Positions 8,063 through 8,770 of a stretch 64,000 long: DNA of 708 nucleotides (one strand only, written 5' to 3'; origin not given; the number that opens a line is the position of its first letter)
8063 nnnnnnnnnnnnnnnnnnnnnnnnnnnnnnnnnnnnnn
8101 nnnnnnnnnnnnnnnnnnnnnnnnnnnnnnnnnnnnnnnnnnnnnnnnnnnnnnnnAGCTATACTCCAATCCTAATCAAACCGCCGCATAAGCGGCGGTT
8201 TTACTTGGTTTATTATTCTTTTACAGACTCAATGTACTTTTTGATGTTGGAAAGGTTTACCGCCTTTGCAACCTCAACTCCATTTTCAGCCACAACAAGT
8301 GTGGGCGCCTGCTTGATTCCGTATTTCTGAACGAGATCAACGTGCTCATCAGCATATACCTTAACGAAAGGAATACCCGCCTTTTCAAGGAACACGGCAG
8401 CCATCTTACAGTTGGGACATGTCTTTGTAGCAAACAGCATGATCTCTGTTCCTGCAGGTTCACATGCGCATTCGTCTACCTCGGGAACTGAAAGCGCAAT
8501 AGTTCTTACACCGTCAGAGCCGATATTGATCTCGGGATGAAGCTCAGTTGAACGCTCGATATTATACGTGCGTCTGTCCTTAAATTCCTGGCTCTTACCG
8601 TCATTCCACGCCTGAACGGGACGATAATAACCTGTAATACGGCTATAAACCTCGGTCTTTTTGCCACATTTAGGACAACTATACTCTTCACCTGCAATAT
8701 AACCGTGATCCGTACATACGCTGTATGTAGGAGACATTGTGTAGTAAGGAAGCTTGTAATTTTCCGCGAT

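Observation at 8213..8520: NrdD carries a covalently fused thioredoxin-fold domain (CPNC) at its C-terminus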

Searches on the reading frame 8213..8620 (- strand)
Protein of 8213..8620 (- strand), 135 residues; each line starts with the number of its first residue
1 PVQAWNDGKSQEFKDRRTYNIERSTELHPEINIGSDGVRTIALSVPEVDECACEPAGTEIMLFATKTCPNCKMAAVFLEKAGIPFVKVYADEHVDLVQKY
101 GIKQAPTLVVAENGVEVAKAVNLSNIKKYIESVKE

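Call 3: search_protein_families(library=pfam, proteins=[window:8213-8620:-], max_evalue=0.01)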
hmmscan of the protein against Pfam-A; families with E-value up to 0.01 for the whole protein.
window:8213-8620:- (135 aa): 3 families
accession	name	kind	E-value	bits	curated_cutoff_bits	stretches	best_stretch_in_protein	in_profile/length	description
PF00085.26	Thioredoxin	-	1.2e-07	32.1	23.5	1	60-128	22-96/103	Thioredoxin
PF00462.30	Glutaredoxin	-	9e-07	29.5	22.9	1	60-112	1-57/60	Glutaredoxin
PF13098.12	Thioredoxin_2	-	0.00057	20.6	27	0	61-114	10-85/104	Thioredoxin-like domain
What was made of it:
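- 8216..8449 (-): Thioredoxin-fold domain (aa 725-802): β1-α1-β2-α2-β3-β4-α3, redox motif C735-P-N-C738 (8408-8419), presumed cis-Pro773 in QAPTLVV (8291-8311). Pfam PF00085 and PF00462 score above their cut-offs (call 3).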

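Call 4: search_protein_families(library=ncbifam, proteins=[window:8213-8620:-], max_evalue=0.01)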
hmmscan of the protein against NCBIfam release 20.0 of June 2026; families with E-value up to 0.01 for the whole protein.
window:8213-8620:- (135 aa): 13 families
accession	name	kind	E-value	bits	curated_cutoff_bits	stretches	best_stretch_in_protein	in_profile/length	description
TIGR01068.1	thioredoxin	equivalog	4.9e-08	33.1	96.8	1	63-131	21-95/101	thioredoxin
TIGR02196.1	GlrX_YruB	hypoth_equivalog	1.3e-05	25.6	88.55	1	60-113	2-59/74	glutaredoxin-like protein, YruB-family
TIGR02194.1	GlrX_NrdH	subfamily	1.4e-05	25.2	85.75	1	60-111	1-55/72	glutaredoxin-like protein NrdH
TIGR02187.2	PDO_seleno_TRX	equivalog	0.00012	21.5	185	1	58-125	130-201/209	protein disulfide oxidoreductase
NF006898.0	PRK09381.1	equivalog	0.00083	19.7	138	1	56-121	21-92/109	thioredoxin TrxA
TIGR00411.1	redox_disulf_1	equivalog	0.0011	19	92.75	1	59-113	2-62/82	MJ0307 family thioredoxin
TIGR02181.1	GRX_bact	equivalog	0.0016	18.6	90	1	60-97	1-38/80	glutaredoxin 3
TIGR01130.1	ER_PDI_fam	subfamily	0.0016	18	344.25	1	69-116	38-87/476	protein disulfide-isomerase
NF040730.1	CxCC_doxin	equivalog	0.0021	17.8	65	1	66-132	9-79/83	thioredoxin-like (seleno)protein SaoT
TIGR00385.1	dsbE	subfamily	0.0049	16.5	123.15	1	72-132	105-166/173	DsbE family thiol:disulfide interchange protein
TIGR01126.1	pdi_dom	equivalog_domain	0.005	17.1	107.2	1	72-118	37-85/105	protein disulfide-isomerase domain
NF008229.0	PRK10996.1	equivalog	0.0069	16.1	125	1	73-118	70-120/141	thioredoxin TrxC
NF007923.0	PRK10638.1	equivalog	0.008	16.2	129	0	59-94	3-38/83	glutaredoxin 3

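Call 11: find_homologous_proteins(query=window:8213-8620:-, max_evalue=0.001)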
Query window:8213-8620:- (135 aa): 178 proteins with E <= 0.001 among 188 candidates; the best 120 are listed.
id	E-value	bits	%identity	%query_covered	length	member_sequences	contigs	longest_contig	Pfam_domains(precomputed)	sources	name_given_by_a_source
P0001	9.6e-59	215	74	97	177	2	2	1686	PF00462.31,PF00085.27,PF13597.12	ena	-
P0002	1.0e-54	202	69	100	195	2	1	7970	PF00462.31,PF00085.27,PF13597.12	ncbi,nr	ncbi:MAG: ribonucleoside triphosphate reductase, partial [Clostridia bacterium]|nr:ribonucleoside tr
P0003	1.4e-33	134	70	64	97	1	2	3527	PF00462.31,PF00085.27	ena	-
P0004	3.0e-33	133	71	62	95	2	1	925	-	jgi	jgi:ribonucleoside-triphosphate reductase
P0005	2.2e-32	130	81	56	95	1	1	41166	PF00462.31,PF00085.27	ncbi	-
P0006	5.0e-31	125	73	62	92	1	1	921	PF00085.27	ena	-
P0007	7.2e-31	125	54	99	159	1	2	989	PF00462.31,PF00085.27,PF13597.12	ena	-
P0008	1.1e-30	124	50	97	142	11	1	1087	PF00462.31,PF00085.27,PF13597.12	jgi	jgi:ribonucleoside-triphosphate reductase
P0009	3.5e-30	123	55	99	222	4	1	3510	PF00462.31,PF13597.12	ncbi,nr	ncbi:MAG: ribonucleoside triphosphate reductase, partial [Clostridia bacterium]|nr:ribonucleoside tr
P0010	4.2e-30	122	59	97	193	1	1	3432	PF00462.31,PF00085.27,PF13098.14,PF13597.12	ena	-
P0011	4.5e-30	122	80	55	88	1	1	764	PF00462.31,PF00085.27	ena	-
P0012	5.4e-30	122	53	99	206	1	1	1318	PF00462.31,PF00085.27,PF13597.12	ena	-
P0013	8.0e-30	121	66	71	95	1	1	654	PF00462.31,PF00085.27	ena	-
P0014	1.0e-29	121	69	57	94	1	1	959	-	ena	-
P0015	4.0e-28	116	48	99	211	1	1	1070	PF00462.31,PF13597.12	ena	-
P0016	4.3e-28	116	52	99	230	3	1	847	PF00462.31,PF00085.27,PF13597.12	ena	-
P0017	5.0e-28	116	62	68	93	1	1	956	PF00462.31,PF00085.27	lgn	-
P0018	7.6e-28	115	49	98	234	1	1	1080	PF00462.31,PF13597.12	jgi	jgi:ribonucleoside-triphosphate reductase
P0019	1.2e-27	114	49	99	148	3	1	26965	PF00462.31,PF00085.27,PF13597.12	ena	-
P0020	1.3e-27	114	52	96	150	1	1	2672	PF00462.31,PF13098.14,PF13597.12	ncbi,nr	ncbi:MAG: ribonucleoside triphosphate reductase, partial [Clostridia bacterium]|nr:ribonucleoside tr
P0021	1.5e-27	114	43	96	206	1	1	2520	PF00462.31,PF00085.27,PF13597.12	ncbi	-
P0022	1.9e-27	114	74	54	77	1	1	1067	PF00085.27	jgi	jgi:ribonucleoside-triphosphate reductase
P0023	2.1e-27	114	48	99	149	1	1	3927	PF00462.31,PF13192.13,PF13597.12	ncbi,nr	ncbi:MAG: ribonucleoside triphosphate reductase, partial [Erysipelotrichaceae bacterium]|nr:ribonucl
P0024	3.5e-27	113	49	99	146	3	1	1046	PF00462.31,PF00085.27,PF13597.12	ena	-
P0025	1.1e-26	111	49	100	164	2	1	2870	PF00462.31,PF13192.13,PF05768.21,PF13597.12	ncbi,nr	ncbi:MAG: glutaredoxin family protein, partial [Oscillospiraceae bacterium]|nr:glutaredoxin family p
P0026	1.3e-26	111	48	98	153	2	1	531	PF00462.31,PF00085.27,PF13597.12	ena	-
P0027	2.1e-26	110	48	99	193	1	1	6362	PF00085.27,PF13597.12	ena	-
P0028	2.2e-26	110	48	98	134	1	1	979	PF00462.31,PF13597.12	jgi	jgi:ribonucleoside-triphosphate reductase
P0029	2.5e-26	110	66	64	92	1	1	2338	PF00462.31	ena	-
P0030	3.1e-26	110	49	98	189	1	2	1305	PF00085.27,PF13597.12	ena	-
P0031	5.7e-26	109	49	99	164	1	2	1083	PF00462.31,PF13597.12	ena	-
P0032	6.6e-26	109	73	53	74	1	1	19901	PF00462.31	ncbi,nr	ncbi:MAG: hypothetical protein IJW65_03845, partial [Clostridia bacterium]|nr:hypothetical protein [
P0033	7.0e-26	109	47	99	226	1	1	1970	PF00462.31,PF00085.27,PF13597.12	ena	-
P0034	7.6e-26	109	44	100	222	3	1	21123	PF00462.31,PF00085.27,PF13597.12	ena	-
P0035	1.2e-25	108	47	97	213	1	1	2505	PF00462.31,PF13597.12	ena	-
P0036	1.2e-25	108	47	99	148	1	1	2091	PF00462.31,PF00085.27,PF13597.12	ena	-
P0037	1.3e-25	108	48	96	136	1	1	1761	PF00462.31,PF13597.12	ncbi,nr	ncbi:MAG: ribonucleoside triphosphate reductase, partial [Clostridia bacterium]|nr:ribonucleoside tr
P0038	1.6e-25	108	47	98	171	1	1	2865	PF00462.31,PF13597.12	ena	-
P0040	3.6e-25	106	48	96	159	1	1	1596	PF00462.31,PF00085.27,PF13597.12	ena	-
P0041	3.6e-25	106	46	99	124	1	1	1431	PF00462.31,PF13192.13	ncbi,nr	ncbi:MAG: thioredoxin family protein, partial [Holdemanella sp.]|nr:thioredoxin family protein [Hold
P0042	5.0e-25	106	48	97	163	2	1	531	PF00462.31,PF13192.13,PF00085.27,PF13597.12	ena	-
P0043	5.8e-25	106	48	99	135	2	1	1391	PF00462.31,PF00085.27,PF13597.12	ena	-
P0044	6.8e-25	105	47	86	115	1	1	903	PF00462.31,PF00085.27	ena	-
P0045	8.1e-25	105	46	100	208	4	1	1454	PF00462.31,PF13597.12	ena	-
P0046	8.6e-25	105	43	99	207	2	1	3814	PF00085.27,PF13597.12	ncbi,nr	ncbi:MAG: hypothetical protein IKI54_06895, partial [Lachnospiraceae bacterium]|nr:hypothetical prot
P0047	1.0e-24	105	50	97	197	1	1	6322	PF00462.31,PF13597.12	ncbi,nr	ncbi:MAG TPA: ribonucleoside triphosphate reductase, partial [Ruminococcus sp.]|nr:ribonucleoside tr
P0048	1.2e-24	105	45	99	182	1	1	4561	PF00462.31,PF13597.12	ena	-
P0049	1.3e-24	105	47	86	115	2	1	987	PF00462.31,PF00085.27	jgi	jgi:ribonucleoside-triphosphate reductase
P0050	1.8e-24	104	45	97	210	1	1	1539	PF00462.31,PF00085.27,PF13597.12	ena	-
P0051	2.0e-24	104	46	96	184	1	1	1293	PF00462.31,PF00085.27,PF13597.12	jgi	jgi:ribonucleoside-triphosphate reductase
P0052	2.1e-24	104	46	98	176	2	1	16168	PF00462.31,PF13597.12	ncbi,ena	-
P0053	2.3e-24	104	61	56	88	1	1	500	PF00085.27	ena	-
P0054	2.7e-24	104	45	97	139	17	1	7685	PF00462.31,PF13597.12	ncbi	-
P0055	2.9e-24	103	49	100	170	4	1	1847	PF00462.31,PF00085.27,PF13597.12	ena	-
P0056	3.7e-24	103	45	98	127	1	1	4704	PF00462.31,PF00085.27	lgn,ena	-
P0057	8.4e-24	102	45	96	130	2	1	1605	PF00462.31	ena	-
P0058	9.8e-24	102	45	99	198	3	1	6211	PF00462.31,PF00085.27,PF13098.14,PF13597.12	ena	-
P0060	1.1e-23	102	47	98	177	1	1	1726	PF00462.31,PF00085.27,PF13597.12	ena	-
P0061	1.7e-23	101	46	97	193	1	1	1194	PF00462.31,PF00085.27,PF13597.12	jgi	jgi:ribonucleoside-triphosphate reductase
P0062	2.1e-23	101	45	99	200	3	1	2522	PF00462.31,PF13597.12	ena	-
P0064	2.3e-23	101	44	99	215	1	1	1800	PF00462.31,PF00085.27,PF13597.12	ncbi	-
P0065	3.0e-23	100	45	100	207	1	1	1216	PF00085.27,PF13597.12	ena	-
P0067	6.7e-23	99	45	97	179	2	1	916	PF00462.31,PF00085.27,PF13597.12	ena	-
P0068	9.5e-23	99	47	96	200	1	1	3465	PF00462.31,PF13597.12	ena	-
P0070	1.6e-22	98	45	96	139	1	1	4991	PF00462.31,PF13192.13,PF00085.27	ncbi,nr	ncbi:MAG TPA: ribonucleoside triphosphate reductase, partial [Erysipelotrichaceae bacterium]|nr:ribo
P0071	2.3e-22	97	45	96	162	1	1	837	PF00462.31,PF13597.12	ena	-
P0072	2.3e-22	97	47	97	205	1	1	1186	PF00462.31,PF13192.13,PF13597.12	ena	-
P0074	3.1e-22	97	44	97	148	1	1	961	PF00462.31,PF00085.27,PF13597.12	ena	-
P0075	3.2e-22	97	47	97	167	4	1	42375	PF00462.31,PF13192.13,PF13597.12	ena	-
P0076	3.6e-22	97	47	99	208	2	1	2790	PF00085.27,PF13597.12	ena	-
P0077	5.5e-22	96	43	96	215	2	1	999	PF00462.31,PF13098.14,PF13597.12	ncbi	-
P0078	6.3e-22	96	46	97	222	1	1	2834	PF00462.31,PF13597.12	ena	-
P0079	8.0e-22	96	48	99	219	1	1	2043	PF00462.31,PF13597.12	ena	-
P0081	1.1e-21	95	45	96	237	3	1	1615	PF00462.31,PF13597.12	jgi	jgi:ribonucleoside-triphosphate reductase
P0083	1.8e-21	94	61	59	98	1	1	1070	PF00462.31,PF00085.27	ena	-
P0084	2.7e-21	94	58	59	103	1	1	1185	PF00462.31,PF00085.27,PF13098.14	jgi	jgi:ribonucleoside-triphosphate reductase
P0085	2.9e-21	94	41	97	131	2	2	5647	PF00462.31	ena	-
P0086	2.9e-21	94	44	96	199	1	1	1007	PF00462.31,PF13192.13,PF13597.12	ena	-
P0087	4.6e-21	93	46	96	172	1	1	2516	PF00462.31,PF13597.12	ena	-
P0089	1.4e-20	92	41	98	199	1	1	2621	PF00462.31,PF13192.13,PF13597.12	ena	-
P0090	1.5e-20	91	45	96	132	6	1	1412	PF00462.31,PF00085.27,PF13597.12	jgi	-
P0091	2.1e-20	91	61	59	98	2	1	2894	PF00462.31,PF00085.27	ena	-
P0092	3.1e-20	90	43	96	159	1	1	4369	PF00462.31,PF13192.13,PF13597.12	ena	-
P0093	3.2e-20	90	42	96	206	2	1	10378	PF00462.31,PF13192.13,PF13597.12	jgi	jgi:glutaredoxin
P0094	4.2e-20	90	44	91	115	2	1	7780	PF00085.27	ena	-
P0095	4.7e-20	90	56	62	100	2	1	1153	PF00462.31,PF00085.27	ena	-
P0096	5.0e-20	90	59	56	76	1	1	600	PF00462.31,PF00085.27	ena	-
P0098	5.6e-20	90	55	64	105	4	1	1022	PF00462.31,PF00085.27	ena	-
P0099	5.7e-20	90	43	99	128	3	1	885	PF00085.27,PF13098.14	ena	-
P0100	6.7e-20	89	41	99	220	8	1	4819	PF00462.31,PF13597.12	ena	-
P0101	7.6e-20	89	46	99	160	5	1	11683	PF00462.31,PF00085.27,PF13597.12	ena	-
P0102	8.5e-20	89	44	100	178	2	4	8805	PF00462.31,PF13597.12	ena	-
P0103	1.1e-19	89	42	97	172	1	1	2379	PF00462.31,PF13192.13,PF13597.12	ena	-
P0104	1.2e-19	88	45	97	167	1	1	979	PF00462.31,PF13192.13,PF13597.12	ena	-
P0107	2.5e-19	87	44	99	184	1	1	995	PF00462.31,PF00085.27,PF13597.12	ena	-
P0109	3.3e-19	87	41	96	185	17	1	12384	PF00462.31,PF13597.12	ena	-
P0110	4.2e-19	87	53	65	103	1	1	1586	PF00462.31,PF00085.27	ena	-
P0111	5.2e-19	86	53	65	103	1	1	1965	PF00462.31,PF00085.27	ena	-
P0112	5.2e-19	86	42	99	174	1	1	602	PF00462.31,PF00085.27,PF13597.12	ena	-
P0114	5.5e-19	86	42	99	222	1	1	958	PF00462.31,PF13597.12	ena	-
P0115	7.1e-19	86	61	56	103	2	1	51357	PF00462.31,PF13192.13,PF00085.27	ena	-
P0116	1.5e-18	85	40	100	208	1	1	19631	PF00462.31,PF13597.12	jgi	-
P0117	1.5e-18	85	39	97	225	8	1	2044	PF00462.31,PF13597.12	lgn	-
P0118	1.7e-18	85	42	100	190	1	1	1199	PF00462.31,PF13597.12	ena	-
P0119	2.5e-18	84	61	53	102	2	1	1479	PF00462.31,PF00085.27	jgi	jgi:ribonucleoside-triphosphate reductase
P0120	2.7e-18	84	57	55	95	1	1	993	PF00462.31,PF00085.27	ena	-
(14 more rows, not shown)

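Call 20: find_encoding_contigs(protein=P0005, flank=6000, max_places=3)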
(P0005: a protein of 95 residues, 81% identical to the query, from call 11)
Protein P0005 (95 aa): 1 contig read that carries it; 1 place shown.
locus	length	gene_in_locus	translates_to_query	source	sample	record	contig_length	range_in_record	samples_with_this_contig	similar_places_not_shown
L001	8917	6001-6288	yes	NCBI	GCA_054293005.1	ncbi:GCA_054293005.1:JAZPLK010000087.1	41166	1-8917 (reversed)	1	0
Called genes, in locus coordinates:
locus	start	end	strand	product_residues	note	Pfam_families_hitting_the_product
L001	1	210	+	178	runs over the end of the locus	-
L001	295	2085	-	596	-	PF17297:PEPCK_N, PF00821:PEPCK_GTP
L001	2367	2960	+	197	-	PF01726:LexA_DNA_bind, PF00717:Peptidase_S24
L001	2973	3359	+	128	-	PF13353:Fer4_12, PF04055:Radical_SAM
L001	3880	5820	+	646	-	PF03477:ATP-cone, PF13597:NRDD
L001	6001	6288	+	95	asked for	PF00085:Thioredoxin (weak), PF00462:Glutaredoxin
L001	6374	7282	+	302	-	PF00890:FAD_binding_2 (weak), PF01266:DAO (faint), PF01946:Thi4 (faint), PF07992:Pyr_redox_2, PF12831:FAD_oxidored, PF13450:NAD_binding_8 (weak), PF13738:Pyr_redox_3, PF00070:Pyr_redox (weak), +1 more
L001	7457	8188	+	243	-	PF00005:ABC_tran, PF02463:SMC_N, PF13304:AAA_21 (faint)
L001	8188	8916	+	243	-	?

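Call 21: find_encoding_contigs(protein=P0115, flank=6000, max_places=3)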
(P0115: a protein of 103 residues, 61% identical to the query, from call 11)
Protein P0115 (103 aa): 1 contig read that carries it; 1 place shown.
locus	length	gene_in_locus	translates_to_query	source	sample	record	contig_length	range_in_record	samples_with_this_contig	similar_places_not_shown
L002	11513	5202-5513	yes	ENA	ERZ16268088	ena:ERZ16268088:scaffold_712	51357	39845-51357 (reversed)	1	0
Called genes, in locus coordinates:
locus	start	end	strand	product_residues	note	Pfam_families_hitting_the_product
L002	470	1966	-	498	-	PF17994:Glft2_N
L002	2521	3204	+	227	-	PF04055:Radical_SAM, PF13353:Fer4_12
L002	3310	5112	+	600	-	PF03477:ATP-cone, PF13597:NRDD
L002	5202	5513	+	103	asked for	PF00085:Thioredoxin (weak), PF00462:Glutaredoxin (weak), PF13192:Thioredoxin_3 (faint)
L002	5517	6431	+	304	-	PF00070:Pyr_redox (faint), PF00890:FAD_binding_2, PF01266:DAO, PF03486:HI0933_like (weak), PF07992:Pyr_redox_2, PF12831:FAD_oxidored, PF13450:NAD_binding_8, PF13738:Pyr_redox_3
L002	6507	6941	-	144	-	PF09851:SHOCT (weak)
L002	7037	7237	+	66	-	PF13560:HTH_31, PF13744:HTH_37 (weak), PF12844:HTH_19, PF01381:HTH_3, PF04545:Sigma70_r4 (faint), PF13443:HTH_26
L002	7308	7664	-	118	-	-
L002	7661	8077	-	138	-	PF09851:SHOCT (weak)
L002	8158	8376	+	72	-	PF12844:HTH_19, PF13560:HTH_31, PF13443:HTH_26 (weak), PF01381:HTH_3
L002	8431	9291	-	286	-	PF04060:FeS, PF12838:Fer4_7 (weak), PF13237:Fer4_10 (weak), PF14697:Fer4_21 (weak), PF14697:Fer4_21 (weak), PF13237:Fer4_10, PF12838:Fer4_7, PF13187:Fer4_9, +7 more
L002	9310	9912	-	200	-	PF02508:Rnf-Nqr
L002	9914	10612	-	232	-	PF02508:Rnf-Nqr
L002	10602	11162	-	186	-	-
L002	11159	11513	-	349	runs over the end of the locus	PF03116:NQR2_RnfD_RnfE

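Call 47: predict_structure(alignment_id=A3)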
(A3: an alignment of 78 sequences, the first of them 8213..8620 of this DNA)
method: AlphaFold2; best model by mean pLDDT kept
length: 135 residues; sequences in the alignment: 78
mean_pLDDT: 76.3   pTM: 0.53
mean pLDDT of the five models: 76.3, 75.8, 74.9, 74.7, 74.4
residues with pLDDT >= 90: 58; 70-90: 21; 50-70: 44; < 50: 12
segments of 3 or more residues with pLDDT < 50: 26-28, 35-37
pLDDT, mean of each block of 10 residues (from residue 1): 59 59 52 51 56 65 93 94 93 90 91 90 93 88
secondary structure, 60 per line:
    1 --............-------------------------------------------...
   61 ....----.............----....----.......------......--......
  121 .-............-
elements in order: H3-14 E58-64 H69-81 E86-89 H94-100 E107-112 E115-121 H123-134
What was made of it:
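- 8450..8557 (-): Flexible linker (aa 689-724), including the E-C718-A-C720-E pair (8459-8473). pLDDT is 50-60 with no secondary structure (call 47).
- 8216..8449 (-): AF2 pLDDT is 88-94 (call 47).
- On Thioredoxin-fold superfamily domain: The AF2 elements are E58-64, H69-81, E86-89, H94-100, E107-112, E115-121 and H123-134 at pLDDT 88-94 (call 47).
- On Canonical thioredoxin TrxA: Only four strands and three helices are predicted (call 47).
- The minimal 4-strand/3-helix topology is that of Grx and NrdH (call 47).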

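Call 51: fold_search(model_id=the predicted structure, library=pdb)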
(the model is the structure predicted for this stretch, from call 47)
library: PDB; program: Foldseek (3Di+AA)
matches with E <= 10: 1526; with E <= 0.001: 353
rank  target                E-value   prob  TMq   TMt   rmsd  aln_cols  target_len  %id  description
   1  6x0b_A                2.8e-06  1.00  0.50  0.57   2.9        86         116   26  Crystal Structure of Thioredoxin NaTrxh from Nicotiana alata (released 2020-07-22)
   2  9nce                  3.4e-06  1.00  0.47  0.60   3.2        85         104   28  Oxidized Treponema pallidum thioredoxin strain Nichols (released 2026-02-11)
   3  9ncl                  3.6e-06  1.00  0.48  0.60   3.3        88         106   28  Arsenic treated Treponema pallidum thioredoxin strain Nichols (released 2026-02-11)
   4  2o85                  5.6e-06  1.00  0.50  0.64   2.7        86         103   27  S. Aureus thioredoxin P31T mutant (released 2007-07-24)
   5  1r26                  5.6e-06  1.00  0.50  0.59   2.9        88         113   23  Crystal structure of thioredoxin from Trypanosoma brucei brucei (released 2003-12-09)
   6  3pin_A                6.4e-06  1.00  0.51  0.65   2.3        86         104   29  Crystal structure of Mxr1 from Saccharomyces cerevisiae in complex with Trx2 (released 2011-02-23)
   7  3ziv_A                6.4e-06  1.00  0.50  0.63   2.8        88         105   27  Crystal Structure of Ancestral Thioredoxin Relative to last Archaea- Eukaryotes Common Ancestor (AECA) from the Precam (released 2013-08-21)
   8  7vqv                  7.3e-06  1.00  0.51  0.59   2.4        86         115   24  de novo design based on 1r26 (released 2022-06-08)
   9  1v98_B                7.8e-06  1.00  0.52  0.76   2.1        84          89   28  Crystal Structure Analysis of Thioredoxin from Thermus thermophilus (released 2005-02-01)
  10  2o87                  7.8e-06  1.00  0.50  0.64   2.7        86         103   27  S. aureus thioredoxin P31S mutant (released 2007-07-24)
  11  2mmn_MODEL_1_A        7.8e-06  1.00  0.51  0.65   2.1        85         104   29  Solution Structure of the Reduced Thioredoxin from Plasmodium falciparum (released 2015-04-15)
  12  2vm1_A                7.8e-06  1.00  0.49  0.59   2.9        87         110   26  Crystal structure of barley thioredoxin h isoform 1 crystallized using ammonium sulfate as precipitant (released 2008-04-29)
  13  1uvz_C                8.3e-06  1.00  0.50  0.62   2.7        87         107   24  structure of human thioredoxin 2 (released 2005-06-16)
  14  2o7k                  9.5e-06  1.00  0.50  0.64   2.7        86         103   27  S. aureus thioredoxin (released 2007-07-24)
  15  3f3r_A                9.5e-06  1.00  0.50  0.63   2.3        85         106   33  Crystal structure of yeast Thioredoxin1-glutathione mixed disulfide complex (released 2009-10-20)
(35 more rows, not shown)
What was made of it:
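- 8216..8449 (-): Foldseek gives 353 PDB hits at E<1e-3 and the top hits are all thioredoxins (call 51).
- On Thioredoxin-fold superfamily domain: Foldseek probability is 1.0 to many thioredoxins (call 51).
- The closest structural matches are general thioredoxins (call 51).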
